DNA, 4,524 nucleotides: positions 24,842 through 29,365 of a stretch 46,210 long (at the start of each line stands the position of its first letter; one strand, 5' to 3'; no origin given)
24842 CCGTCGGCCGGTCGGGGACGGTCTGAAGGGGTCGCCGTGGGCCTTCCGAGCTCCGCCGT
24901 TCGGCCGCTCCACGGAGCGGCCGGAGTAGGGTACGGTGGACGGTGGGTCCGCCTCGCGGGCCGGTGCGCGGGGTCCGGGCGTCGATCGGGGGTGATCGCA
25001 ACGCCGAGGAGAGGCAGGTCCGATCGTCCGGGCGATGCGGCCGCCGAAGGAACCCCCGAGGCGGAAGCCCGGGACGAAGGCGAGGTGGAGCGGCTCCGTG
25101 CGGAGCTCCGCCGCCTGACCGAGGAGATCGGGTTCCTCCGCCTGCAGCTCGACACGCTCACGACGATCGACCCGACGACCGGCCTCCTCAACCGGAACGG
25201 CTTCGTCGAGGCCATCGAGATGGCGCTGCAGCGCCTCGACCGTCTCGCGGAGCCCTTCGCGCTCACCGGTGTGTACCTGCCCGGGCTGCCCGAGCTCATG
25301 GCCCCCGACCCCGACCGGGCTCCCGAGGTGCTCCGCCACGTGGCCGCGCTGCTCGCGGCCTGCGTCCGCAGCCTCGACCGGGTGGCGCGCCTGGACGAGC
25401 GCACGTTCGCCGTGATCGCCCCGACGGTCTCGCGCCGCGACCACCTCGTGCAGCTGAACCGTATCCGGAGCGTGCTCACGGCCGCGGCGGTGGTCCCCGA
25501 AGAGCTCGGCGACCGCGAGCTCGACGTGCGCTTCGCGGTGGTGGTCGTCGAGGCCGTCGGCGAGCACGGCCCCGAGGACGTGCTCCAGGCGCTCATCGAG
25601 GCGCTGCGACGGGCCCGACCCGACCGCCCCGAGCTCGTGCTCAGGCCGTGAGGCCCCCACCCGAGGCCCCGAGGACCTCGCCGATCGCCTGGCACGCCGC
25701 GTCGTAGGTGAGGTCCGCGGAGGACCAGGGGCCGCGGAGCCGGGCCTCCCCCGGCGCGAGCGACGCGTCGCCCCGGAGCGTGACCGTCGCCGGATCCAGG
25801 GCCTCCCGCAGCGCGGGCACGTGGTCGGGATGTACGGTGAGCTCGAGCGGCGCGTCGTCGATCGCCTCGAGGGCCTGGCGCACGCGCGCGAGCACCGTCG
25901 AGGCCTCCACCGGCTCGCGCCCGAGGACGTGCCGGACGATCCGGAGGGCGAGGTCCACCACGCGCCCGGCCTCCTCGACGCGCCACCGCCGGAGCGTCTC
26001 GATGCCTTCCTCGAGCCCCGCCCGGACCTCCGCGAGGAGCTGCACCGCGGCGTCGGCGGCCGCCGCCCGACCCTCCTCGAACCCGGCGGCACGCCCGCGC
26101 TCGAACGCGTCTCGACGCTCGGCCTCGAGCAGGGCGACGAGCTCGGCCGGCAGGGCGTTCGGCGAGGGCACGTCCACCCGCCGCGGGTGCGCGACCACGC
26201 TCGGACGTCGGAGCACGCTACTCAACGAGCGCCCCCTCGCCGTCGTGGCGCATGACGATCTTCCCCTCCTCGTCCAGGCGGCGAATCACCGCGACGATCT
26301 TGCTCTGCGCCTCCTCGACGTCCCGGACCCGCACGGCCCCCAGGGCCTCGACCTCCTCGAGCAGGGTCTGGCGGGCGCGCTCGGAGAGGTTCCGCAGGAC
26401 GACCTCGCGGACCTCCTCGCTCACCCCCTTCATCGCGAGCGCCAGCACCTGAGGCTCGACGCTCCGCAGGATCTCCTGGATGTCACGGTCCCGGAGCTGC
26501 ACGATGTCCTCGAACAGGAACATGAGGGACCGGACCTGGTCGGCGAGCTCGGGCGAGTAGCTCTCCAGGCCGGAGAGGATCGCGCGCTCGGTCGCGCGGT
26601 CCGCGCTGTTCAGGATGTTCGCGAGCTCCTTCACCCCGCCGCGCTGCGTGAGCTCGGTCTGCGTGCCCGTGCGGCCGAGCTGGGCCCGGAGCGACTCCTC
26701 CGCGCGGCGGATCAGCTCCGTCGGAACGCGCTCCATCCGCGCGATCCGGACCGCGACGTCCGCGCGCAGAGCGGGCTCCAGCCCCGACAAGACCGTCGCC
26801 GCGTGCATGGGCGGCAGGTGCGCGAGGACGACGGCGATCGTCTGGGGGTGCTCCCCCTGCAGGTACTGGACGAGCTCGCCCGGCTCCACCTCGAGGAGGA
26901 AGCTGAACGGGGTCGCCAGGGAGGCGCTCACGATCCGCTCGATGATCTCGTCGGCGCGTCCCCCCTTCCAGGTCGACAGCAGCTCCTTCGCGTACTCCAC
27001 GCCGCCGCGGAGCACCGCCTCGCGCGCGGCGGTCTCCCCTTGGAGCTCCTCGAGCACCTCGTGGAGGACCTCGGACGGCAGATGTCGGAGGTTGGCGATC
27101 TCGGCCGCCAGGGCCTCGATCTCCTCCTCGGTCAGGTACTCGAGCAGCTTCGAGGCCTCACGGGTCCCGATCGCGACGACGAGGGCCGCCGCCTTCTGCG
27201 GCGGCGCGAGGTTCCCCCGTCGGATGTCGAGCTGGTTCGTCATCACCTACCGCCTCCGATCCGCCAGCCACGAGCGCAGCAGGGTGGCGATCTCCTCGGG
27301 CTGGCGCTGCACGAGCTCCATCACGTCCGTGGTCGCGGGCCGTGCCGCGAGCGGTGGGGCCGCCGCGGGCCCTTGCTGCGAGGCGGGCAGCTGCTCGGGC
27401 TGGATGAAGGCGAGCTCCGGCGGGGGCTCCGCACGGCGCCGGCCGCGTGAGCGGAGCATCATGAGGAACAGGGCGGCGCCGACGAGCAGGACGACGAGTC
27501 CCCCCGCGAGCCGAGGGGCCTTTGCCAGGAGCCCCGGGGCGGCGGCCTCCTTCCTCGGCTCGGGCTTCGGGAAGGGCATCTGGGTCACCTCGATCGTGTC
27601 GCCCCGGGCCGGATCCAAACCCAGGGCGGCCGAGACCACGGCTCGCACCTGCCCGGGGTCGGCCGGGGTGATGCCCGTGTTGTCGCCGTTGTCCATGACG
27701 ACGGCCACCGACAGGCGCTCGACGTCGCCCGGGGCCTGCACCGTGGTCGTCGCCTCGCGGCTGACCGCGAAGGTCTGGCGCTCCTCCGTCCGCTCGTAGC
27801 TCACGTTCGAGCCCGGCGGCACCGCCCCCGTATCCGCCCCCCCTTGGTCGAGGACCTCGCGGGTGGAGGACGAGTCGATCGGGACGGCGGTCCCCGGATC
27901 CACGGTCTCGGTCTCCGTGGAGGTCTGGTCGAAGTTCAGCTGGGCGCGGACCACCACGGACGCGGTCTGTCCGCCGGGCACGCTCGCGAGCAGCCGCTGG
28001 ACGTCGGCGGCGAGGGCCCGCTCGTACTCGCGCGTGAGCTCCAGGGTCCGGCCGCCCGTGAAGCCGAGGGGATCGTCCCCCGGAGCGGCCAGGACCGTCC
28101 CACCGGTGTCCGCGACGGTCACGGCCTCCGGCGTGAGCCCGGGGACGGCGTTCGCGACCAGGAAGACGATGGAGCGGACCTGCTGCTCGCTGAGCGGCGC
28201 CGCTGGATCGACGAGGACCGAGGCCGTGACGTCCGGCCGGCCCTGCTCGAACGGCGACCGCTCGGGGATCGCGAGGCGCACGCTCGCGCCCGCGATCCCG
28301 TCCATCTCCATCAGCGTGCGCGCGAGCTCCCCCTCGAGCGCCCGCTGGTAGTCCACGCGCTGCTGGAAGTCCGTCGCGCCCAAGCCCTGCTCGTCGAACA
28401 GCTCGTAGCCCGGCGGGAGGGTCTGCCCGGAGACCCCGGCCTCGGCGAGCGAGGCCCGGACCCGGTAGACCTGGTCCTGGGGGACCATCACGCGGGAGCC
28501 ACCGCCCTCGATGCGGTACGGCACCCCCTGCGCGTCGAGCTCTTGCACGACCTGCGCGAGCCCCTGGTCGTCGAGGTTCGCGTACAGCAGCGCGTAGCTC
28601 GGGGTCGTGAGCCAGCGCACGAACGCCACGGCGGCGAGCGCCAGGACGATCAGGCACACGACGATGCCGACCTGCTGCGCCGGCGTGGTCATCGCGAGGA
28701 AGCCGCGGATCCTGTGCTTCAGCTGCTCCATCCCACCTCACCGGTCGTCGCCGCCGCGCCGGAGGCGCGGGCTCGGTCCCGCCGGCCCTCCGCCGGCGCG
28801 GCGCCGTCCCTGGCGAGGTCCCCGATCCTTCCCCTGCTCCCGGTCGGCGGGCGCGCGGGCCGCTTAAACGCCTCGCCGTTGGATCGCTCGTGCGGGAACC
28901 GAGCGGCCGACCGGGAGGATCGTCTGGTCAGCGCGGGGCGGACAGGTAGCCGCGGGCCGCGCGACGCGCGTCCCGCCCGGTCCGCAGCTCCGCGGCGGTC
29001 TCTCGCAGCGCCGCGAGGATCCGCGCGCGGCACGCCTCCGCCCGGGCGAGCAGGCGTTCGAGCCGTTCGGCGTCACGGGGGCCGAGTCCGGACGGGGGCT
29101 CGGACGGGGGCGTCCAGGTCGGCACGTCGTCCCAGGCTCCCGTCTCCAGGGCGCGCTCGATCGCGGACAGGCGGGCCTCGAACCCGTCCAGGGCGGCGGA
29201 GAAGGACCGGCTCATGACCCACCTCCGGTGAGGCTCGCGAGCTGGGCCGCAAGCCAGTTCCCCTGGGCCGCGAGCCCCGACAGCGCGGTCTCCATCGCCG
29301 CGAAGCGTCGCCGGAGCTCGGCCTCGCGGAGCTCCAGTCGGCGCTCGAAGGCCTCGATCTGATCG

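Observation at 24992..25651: Degenerate GGDEF protein (A-site DERTF, I-site RSLD intact) on the opposite strand exactly where fliI/fliJ would follow fliH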

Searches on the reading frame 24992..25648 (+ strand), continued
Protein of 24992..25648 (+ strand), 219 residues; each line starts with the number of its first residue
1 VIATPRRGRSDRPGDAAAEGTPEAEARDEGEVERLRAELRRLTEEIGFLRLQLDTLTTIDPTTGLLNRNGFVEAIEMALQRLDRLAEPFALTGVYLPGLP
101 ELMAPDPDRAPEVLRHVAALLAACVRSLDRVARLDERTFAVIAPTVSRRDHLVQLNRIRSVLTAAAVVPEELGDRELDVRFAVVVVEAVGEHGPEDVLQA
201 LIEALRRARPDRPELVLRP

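Call 64: find_encoding_contigs(protein=P0085, flank=10000, max_places=2)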
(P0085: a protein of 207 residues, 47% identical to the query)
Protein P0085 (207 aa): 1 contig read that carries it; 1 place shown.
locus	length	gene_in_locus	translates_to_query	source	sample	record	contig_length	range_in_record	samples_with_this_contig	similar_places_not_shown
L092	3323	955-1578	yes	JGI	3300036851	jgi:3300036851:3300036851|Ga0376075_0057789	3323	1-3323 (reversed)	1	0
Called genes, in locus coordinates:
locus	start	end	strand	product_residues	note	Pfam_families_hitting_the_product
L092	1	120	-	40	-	?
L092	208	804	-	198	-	-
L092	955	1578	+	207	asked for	PF00990:GGDEF (weak)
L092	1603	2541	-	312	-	-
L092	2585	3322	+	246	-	?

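Call 66: search_protein_families(library=pfam, proteins=[L090:9054-9878:-, L090:8598-9035:+, L092:211-804:-, L092:1606-2541:-, L092:2585-3322:+, L001:9013-9654:-], max_evalue=0.1)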
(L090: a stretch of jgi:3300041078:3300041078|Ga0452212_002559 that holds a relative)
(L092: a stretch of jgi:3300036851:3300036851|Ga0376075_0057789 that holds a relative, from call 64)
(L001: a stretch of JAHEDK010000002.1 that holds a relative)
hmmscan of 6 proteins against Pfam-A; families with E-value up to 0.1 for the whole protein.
L090:9054-9878:- (275 aa): 1 family
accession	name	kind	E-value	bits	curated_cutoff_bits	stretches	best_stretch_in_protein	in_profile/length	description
PF25252.1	DUF7854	-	0.044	14.3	32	0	50-111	7-68/81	Family of unknown function (DUF7854)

L090:8598-9035:+ (146 aa): 2 families
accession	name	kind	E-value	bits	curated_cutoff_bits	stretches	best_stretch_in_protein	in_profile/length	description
PF05130.17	FlgN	-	0.0025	18.7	30.5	1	9-133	3-122/147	FlgN protein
PF06248.19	Zw10_N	-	0.088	13.8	26.3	0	42-69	56-83/93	Centromere/kinetochore Zw10 N-terminal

L092:211-804:- (198 aa): 1 family
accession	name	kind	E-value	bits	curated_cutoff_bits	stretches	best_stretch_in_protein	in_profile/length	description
PF00700.27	Flagellin_C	-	0.0074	17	23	1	53-111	2-60/86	Bacterial flagellin C-terminal helical region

L092:1606-2541:- (312 aa): 0 families

L092:2585-3322:+ (246 aa): 1 family
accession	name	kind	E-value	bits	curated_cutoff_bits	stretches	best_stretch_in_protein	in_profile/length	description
PF09992.14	NAGPA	-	0.0024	18.5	25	1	96-144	3-53/169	Phosphodiester glycosidase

L001:9013-9654:- (214 aa): 0 families

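Call 76: search_protein_representatives(alignment_id=A3)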
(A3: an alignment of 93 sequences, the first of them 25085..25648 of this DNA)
Query: 93 sequences, 193 profile positions. Proteins with E-value up to 0.001 (for the whole library): 179771; up to 1e-10: 11544; up to 1e-30: 48. The best 150 are listed.
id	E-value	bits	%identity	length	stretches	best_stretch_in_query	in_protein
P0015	1.2e-71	256.6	-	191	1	5-192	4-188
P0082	1.6e-62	226.9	-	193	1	8-192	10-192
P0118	4.0e-59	215.7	-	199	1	6-192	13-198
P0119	1.0e-51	191.6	-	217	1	9-192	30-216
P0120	5.8e-51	189.1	-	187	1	10-186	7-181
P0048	1.0e-50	188.3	-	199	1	8-191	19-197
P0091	1.3e-49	184.7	-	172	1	5-145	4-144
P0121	6.2e-48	179.2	-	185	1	8-191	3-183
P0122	2.2e-46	174.1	-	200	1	9-191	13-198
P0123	2.7e-45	170.6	-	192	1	7-192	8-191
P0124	2.9e-44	167.3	-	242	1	9-192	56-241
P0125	2.7e-43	164.1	-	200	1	9-191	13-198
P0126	6.7e-42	159.5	-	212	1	9-190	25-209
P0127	2.6e-41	157.6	-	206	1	9-190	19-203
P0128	5.6e-41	156.5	-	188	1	9-183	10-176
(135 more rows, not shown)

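Call 81: find_encoding_contigs(protein=P0005, flank=10000, max_places=2)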
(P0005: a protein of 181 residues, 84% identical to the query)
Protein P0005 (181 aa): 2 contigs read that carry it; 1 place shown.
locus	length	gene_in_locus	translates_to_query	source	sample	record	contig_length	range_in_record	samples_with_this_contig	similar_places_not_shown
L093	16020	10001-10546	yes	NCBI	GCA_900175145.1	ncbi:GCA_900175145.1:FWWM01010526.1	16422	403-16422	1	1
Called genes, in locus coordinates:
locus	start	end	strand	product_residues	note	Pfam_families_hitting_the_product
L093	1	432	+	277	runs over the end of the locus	?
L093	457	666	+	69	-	-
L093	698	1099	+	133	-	PF03061:4HBT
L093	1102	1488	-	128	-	PF00072:Response_reg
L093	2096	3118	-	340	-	PF00586:AIRS, PF02769:AIRS_C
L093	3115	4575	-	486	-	PF00310:GATase_2 (faint), PF13522:GATase_6, PF13537:GATase_7, PF00156:Pribosyltran (weak)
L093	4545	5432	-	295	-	PF04542:Sigma70_r2, PF04539:Sigma70_r3, PF04545:Sigma70_r4, PF08281:Sigma70_r4_2 (weak)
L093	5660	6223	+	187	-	PF02557:VanY (weak)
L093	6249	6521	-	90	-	PF02599:CsrA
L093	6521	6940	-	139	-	PF02623:FliW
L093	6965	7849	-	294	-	PF00669:Flagellin_N, PF00700:Flagellin_C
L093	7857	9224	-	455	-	PF00460:Flg_bb_rod (weak), PF22638:FlgK_D1, PF06429:Flg_bbr_C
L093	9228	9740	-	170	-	PF05130:FlgN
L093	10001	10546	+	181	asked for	PF00990:GGDEF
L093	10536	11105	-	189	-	PF02108:FliH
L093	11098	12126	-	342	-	PF03448:MgtE_N (faint), PF14842:FliG_N, PF14841:FliG_M, PF01706:FliG_C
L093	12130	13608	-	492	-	PF01514:YscJ_FliF, PF08345:YscJ_FliF_C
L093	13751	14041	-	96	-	-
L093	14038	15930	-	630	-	PF02465:FliD_N, PF07196:Flagellin_IN (weak), PF07195:FliD_C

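Call 82: find_encoding_contigs(protein=P0052, flank=10000, max_places=2)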
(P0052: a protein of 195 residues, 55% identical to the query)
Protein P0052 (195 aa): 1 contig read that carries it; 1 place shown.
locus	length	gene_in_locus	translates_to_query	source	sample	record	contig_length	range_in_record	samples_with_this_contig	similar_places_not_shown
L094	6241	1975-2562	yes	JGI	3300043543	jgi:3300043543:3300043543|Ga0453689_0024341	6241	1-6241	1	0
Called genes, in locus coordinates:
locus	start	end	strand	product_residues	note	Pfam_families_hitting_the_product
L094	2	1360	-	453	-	?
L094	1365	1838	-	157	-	PF05130:FlgN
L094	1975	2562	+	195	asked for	-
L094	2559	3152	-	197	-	-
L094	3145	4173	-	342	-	PF03448:MgtE_N (faint), PF14842:FliG_N, PF14841:FliG_M, PF01706:FliG_C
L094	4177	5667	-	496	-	PF01514:YscJ_FliF, PF08345:YscJ_FliF_C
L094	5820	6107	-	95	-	-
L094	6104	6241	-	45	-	?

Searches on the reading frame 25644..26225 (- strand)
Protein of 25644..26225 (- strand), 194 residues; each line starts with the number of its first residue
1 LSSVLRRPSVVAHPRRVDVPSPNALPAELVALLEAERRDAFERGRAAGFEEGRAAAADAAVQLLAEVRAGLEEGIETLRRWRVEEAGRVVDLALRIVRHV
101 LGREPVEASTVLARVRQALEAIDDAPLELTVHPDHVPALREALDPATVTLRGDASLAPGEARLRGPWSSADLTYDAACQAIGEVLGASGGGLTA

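Call 4: search_protein_families(library=pfam, proteins=[window:25644-26225:-], max_evalue=1)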
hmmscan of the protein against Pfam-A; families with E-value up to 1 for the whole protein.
window:25644-26225:- (194 aa): 3 families
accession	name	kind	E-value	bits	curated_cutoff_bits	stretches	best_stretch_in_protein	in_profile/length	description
PF02108.21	FliH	-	1.8e-08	34.8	24.1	1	76-175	16-122/128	Flagellar assembly protein FliH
PF10410.14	DnaB_bind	-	0.026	15.2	20.6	1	50-72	17-39/56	DnaB-helicase binding domain of primase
PF05853.18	BKACE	-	0.063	13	24.8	1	29-110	187-267/274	beta-keto acid cleavage enzyme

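Call 61: search_protein_families(library=ncbifam, proteins=[window:25644-26225:-], max_evalue=0.001)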
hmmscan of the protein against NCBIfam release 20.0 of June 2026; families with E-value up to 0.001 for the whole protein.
window:25644-26225:- (194 aa): 7 families
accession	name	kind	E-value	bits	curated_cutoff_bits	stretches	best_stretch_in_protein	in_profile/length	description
NF004270.2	PRK05687.2-1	equivalog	3.3e-11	43.2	180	1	37-181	71-218/223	flagellar assembly protein FliH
TIGR02499.1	HrpE_YscL_not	equivalog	3.5e-09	37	78.7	1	34-164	30-157/166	type III secretion system stator protein SctL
NF004266.1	PRK05687.1-1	equivalog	2.7e-08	33.6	260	1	39-162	72-202/230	flagellar assembly protein FliH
NF004267.1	PRK05687.1-3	equivalog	1.2e-06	27.9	293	1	33-177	100-248/266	flagellar assembly protein FliH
NF005392.0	PRK06937.1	equivalog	3.6e-06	26.4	159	1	32-144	45-150/209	HrpE/YscL family type III secretion apparatus protein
TIGR03825.1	FliH_bacil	equivalog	1.6e-05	24.6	148.9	1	35-141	84-192/255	flagellar assembly protein FliH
NF009925.1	PRK13386.1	equivalog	0.00081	18.7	192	0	39-174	69-209/228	flagellar assembly protein FliH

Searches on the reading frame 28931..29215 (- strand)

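Call 61: search_protein_families(library=ncbifam, proteins=[window:28931-29215:-], max_evalue=0.001)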
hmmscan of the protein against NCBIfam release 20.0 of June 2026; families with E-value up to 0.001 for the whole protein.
window:28931-29215:- (95 aa): 0 families

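Call 87: search_protein_families(library=pfam, proteins=[window:28931-29215:-], max_evalue=0.01)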
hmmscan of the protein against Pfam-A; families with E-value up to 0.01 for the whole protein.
window:28931-29215:- (95 aa): 1 family
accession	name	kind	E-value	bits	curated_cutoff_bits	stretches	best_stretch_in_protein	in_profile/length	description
PF05400.18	FliT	-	0.0034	18.6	29.5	1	37-90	32-85/85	Flagellar protein FliT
